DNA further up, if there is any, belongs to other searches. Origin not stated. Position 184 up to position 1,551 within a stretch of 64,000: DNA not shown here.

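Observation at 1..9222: Non-canonical dcw cluster: mraY absent between murF and murD, and a LysM lipoprotein inserted between murD and ftsW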

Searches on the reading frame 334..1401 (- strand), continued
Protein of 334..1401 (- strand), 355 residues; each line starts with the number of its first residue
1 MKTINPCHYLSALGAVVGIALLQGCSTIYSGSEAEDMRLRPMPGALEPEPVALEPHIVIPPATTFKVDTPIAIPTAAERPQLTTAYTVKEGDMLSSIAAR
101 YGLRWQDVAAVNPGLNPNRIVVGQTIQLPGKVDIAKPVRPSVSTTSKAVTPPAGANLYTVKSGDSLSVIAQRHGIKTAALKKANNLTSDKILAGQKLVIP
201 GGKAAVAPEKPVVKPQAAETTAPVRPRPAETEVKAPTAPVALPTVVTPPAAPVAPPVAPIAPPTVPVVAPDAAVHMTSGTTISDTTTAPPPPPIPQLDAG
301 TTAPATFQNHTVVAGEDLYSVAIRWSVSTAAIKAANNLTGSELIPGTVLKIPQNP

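Call 25: find_encoding_contigs(protein=P0023, flank=10000, max_places=2)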
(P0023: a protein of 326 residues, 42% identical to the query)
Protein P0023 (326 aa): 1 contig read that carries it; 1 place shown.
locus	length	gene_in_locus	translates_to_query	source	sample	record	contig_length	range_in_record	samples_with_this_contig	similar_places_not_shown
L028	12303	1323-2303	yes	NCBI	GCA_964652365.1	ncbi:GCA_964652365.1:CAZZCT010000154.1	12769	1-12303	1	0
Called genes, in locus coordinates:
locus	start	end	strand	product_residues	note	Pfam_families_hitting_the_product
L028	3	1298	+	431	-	?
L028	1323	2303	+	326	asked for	PF23472:LysM2_CERK1_LYK3_4_5 (faint), PF01476:LysM, PF22310:NMB0315_dom_I (faint), PF23446:LysM1_NFP_LYK (faint), PF01476:LysM, PF23473:LysM3_LYK4_5, PF01476:LysM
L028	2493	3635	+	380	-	PF01098:FTSW_RODA_SPOVE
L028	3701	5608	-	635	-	PF00664:ABC_membrane, PF00005:ABC_tran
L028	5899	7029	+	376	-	PF01208:URO-D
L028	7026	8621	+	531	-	-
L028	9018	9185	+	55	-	-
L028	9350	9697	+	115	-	PF01187:MIF, PF01361:Tautomerase (faint)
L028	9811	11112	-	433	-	PF04055:Radical_SAM, PF12544:LAM_C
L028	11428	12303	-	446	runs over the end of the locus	?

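Call 67: search_protein_families(library=pfam, proteins=[L026:10001-11131:+], max_evalue=0.001)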
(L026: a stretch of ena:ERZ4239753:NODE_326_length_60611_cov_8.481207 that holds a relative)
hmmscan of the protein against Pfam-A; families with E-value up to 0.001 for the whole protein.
L026:10001-11131:+ (377 aa): 2 families
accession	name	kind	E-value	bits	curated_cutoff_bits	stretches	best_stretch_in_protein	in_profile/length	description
PF01476.26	LysM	-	3.5e-31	107.3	20.9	2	177-219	1-43/43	LysM domain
PF23473.1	LysM3_LYK4_5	-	7.2e-07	29.6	29.3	0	177-210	5-38/48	LYK4/5 LysM3 domain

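Call 81: search_solved_structures(query=window:337-1401:-, max_evalue=0.00001)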
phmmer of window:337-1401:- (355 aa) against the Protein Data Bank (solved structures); distinct sequences matched with E-value up to 0.00001: 9.
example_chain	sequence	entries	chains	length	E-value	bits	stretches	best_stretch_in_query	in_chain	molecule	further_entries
8i2e_B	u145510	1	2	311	4.9e-15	58.9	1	86-203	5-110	Probable peptidoglycan endopeptidase LytE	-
4b8v_A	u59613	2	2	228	6.4e-13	52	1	84-200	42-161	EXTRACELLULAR PROTEIN 6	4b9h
4xcm_A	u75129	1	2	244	9.4e-09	38.3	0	156-224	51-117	Cell wall-binding endopeptidase-related protein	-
9hvw_D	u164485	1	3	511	5.1e-08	35.9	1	153-206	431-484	Fusion glycoprotein F1,Probable N-acetylmuramidase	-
4uz2_A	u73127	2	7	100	5.6e-08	35.7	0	308-353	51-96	CELL WALL-BINDING ENDOPEPTIDASE-RELATED PROTEIN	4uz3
8rhe_A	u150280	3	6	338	1.6e-07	34.2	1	84-200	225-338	LysM peptidoglycan-binding domain-containing protein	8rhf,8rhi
2mkx_A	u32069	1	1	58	2.8e-07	33.4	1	157-202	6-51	Autolysin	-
4s3j_A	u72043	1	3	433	1.3e-06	31.2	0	155-205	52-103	Cortical-lytic enzyme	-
4s3k_A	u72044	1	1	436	4.4e-06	29.5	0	85-129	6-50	Spore germination protein YaaH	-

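Call 91: predict_structure(alignment_id=A4)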
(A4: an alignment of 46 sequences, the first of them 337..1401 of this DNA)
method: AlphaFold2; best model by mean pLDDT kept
length: 355 residues; sequences in the alignment: 46
mean_pLDDT: 72.0   pTM: 0.33
mean pLDDT of the five models: 72.0, 70.2, 70.2, 69.3, 68.8
residues with pLDDT >= 90: 143; 70-90: 16; 50-70: 144; < 50: 52
segments of 3 or more residues with pLDDT < 50: 1-3, 29-32, 143-147, 207-215, 217-219, 295-302
pLDDT, mean of each block of 10 residues (from residue 1): 52 63 52 51 57 57 52 56 93 95 96 94 97 87 52 83 96 95 94 93 55 49 53 56 61 63 57 49 53 53 75 96 96 95 95 80
secondary structure, 60 per line:
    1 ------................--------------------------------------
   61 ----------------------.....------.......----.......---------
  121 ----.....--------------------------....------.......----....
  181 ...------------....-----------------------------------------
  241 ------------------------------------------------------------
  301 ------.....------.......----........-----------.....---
elements in order: H7-22 E83-87 H94-100 H105-111 E125-129 E156-159 H166-172 H177-183 E196-199 E307-311 H318-324 H329-336 E348-352
